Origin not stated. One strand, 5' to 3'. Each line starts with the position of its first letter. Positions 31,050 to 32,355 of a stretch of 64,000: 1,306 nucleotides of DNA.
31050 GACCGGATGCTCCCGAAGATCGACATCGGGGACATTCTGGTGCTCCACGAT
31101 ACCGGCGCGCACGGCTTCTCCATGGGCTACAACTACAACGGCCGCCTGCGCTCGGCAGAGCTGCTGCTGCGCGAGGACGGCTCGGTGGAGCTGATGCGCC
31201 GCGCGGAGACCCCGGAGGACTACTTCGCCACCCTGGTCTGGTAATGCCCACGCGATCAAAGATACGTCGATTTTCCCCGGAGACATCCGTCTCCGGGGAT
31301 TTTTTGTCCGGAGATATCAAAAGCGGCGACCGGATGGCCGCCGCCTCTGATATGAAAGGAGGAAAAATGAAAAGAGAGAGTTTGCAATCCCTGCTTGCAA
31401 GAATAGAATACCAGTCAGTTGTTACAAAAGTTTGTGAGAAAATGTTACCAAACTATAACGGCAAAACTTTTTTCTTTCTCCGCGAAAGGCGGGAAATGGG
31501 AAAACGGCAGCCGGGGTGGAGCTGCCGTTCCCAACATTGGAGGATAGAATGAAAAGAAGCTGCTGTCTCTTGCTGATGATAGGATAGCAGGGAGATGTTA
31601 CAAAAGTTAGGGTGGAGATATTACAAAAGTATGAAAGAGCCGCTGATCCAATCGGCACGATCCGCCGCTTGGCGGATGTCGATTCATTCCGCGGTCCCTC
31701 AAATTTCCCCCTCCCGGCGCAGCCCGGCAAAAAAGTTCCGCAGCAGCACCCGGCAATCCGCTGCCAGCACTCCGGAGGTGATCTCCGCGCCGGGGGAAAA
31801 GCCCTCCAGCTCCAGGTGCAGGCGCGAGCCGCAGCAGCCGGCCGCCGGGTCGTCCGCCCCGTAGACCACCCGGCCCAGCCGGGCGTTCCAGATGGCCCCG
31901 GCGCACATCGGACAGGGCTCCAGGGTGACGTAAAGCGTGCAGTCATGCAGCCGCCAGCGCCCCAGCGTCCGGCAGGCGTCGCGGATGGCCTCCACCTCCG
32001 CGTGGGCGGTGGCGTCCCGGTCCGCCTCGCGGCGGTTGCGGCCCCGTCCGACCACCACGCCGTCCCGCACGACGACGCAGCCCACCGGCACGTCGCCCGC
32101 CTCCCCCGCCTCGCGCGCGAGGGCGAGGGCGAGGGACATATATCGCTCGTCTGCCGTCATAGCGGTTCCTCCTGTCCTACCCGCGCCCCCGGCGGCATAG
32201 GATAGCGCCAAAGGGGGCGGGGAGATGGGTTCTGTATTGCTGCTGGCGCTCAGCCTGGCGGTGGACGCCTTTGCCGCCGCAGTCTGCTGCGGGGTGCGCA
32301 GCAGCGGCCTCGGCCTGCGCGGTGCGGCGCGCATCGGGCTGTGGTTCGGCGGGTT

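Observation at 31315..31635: Tandem pair of paralogous anti-Shine-Dalgarno/anti-AUG small RNAs (csRNA-like) between lysA and tadA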

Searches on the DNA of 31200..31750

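Call 5: search_rna_families(source=window, start=31200, end=31750, threshold=evalue, max_evalue=10, show_alignments=3)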
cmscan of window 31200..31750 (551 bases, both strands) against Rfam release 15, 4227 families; matches with E-value up to 10: 12.
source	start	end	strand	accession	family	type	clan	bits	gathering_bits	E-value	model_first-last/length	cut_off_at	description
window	31256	31307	+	RF02399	NsiR1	Gene; sRNA;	-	20.9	39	0.1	1-60/60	no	Nitrogen stress-induced RNA 1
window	31270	31305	-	RF04335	Plastid-rpl20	Cis-reg;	-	20.4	53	2.2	1-80/80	no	Plastid-rpl20 3UTR RNA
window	31221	31307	+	RF02837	anti-hemB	Gene; sRNA;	-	20.3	49.5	0.025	1-81/81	no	Burkholderia RNA 7 (anti-hemB)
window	31360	31474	+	RF00619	U6atac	Gene; snRNA; splicing;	CL00009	19.4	33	0.013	1-126/126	no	U6atac minor spliceosomal RNA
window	31321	31398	-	RF01416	NrrF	Gene; antisense;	-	17.7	60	0.43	1-160/160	no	NrrF RNA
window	31461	31509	-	RF03603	mir-4899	Gene; miRNA;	-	15.5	85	5.4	1-87/87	no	mir-4899 microRNA precursor family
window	31491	31509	+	RF01074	RF_site1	Cis-reg; frameshift_element;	-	14.5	40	6.7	1-40/40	no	Putative RNA-dependent RNA polymerase ribosomal frameshift site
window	31299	31349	+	RF02791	CcsR1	Gene; sRNA;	-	14.1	65.3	1.1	1-83/83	no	Conserved CCUCCUCCC motif stress-induced RNA 1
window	31245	31306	+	RF02278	Betaproteobacteria_toxic_sRNA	Gene; sRNA;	-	13.4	50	6.1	1-64/64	no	Betaproteobacteria toxic small RNA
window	31448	31571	-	RF02193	TCL6_3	Gene; lncRNA;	-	12.7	40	2.8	1-139/139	no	T-cell leukemia/lymphoma 6 conserved region 3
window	31308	31377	-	RF00519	suhB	Gene; sRNA;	CL00108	12.7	41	7.6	1-77/77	no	Makes More Granules Regulator RNA (mmgR)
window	31325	31465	+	RF02209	WT1-AS_7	Gene; lncRNA;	-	12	50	0.53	149-294/294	no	WT1 antisense RNA conserved region 7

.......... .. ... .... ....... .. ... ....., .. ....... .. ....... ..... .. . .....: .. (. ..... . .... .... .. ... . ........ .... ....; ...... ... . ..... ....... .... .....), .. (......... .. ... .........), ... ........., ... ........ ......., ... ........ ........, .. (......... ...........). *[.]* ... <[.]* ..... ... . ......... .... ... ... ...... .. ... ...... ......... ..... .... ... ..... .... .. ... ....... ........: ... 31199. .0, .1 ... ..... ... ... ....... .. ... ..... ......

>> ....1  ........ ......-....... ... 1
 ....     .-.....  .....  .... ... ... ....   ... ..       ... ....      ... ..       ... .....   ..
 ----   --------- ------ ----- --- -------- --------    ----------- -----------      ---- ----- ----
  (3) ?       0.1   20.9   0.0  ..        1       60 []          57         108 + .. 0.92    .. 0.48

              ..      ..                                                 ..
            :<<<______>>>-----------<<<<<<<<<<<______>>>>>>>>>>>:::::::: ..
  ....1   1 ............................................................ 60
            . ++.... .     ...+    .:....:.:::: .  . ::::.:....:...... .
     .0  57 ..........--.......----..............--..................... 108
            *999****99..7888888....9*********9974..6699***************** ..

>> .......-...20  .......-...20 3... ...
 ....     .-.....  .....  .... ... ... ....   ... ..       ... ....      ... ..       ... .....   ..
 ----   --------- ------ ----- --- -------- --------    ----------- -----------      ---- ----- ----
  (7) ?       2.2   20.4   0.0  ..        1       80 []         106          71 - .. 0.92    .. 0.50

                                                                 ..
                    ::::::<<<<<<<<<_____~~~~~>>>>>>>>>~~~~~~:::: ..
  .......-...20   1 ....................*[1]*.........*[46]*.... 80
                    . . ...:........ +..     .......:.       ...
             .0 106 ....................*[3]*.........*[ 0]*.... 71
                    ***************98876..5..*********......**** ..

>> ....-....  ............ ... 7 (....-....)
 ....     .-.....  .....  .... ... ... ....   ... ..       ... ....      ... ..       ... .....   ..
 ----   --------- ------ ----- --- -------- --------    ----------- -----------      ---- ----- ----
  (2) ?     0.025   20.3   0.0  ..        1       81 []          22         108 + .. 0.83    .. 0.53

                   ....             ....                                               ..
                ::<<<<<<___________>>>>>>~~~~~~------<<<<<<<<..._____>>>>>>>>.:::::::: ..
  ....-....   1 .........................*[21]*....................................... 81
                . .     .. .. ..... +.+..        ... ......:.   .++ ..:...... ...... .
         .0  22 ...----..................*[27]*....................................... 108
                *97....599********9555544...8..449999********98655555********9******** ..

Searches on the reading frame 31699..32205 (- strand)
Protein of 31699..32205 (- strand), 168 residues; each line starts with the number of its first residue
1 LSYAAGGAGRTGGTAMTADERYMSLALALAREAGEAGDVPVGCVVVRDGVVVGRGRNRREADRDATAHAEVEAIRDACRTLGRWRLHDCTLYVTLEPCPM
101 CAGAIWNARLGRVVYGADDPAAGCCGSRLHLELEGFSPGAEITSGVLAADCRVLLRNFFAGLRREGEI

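Call 40: find_encoding_contigs(protein=window:31699-32205:-, flank=3000, max_places=4)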
Protein window:31699-32205:- (168 aa): no gene with exactly this product is on record in the collection.

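Call 69: search_protein_families(library=pfam, proteins=[window:31699-32160:-])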
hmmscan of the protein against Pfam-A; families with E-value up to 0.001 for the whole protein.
window:31699-32160:- (153 aa): 3 families
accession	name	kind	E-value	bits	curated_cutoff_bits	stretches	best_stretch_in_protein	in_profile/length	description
PF14437.12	MafB19-deam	-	1.9e-39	135.2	27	1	4-148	3-142/142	MafB19-like deaminase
PF00383.29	dCMP_cyt_deam_1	-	1.7e-32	111.8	25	1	1-101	1-101/102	Cytidine and deoxycytidylate deaminase zinc-binding region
PF14439.12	Bd3614-deam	-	1.6e-08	35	38.5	1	28-107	13-95/113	Bd3614-like deaminase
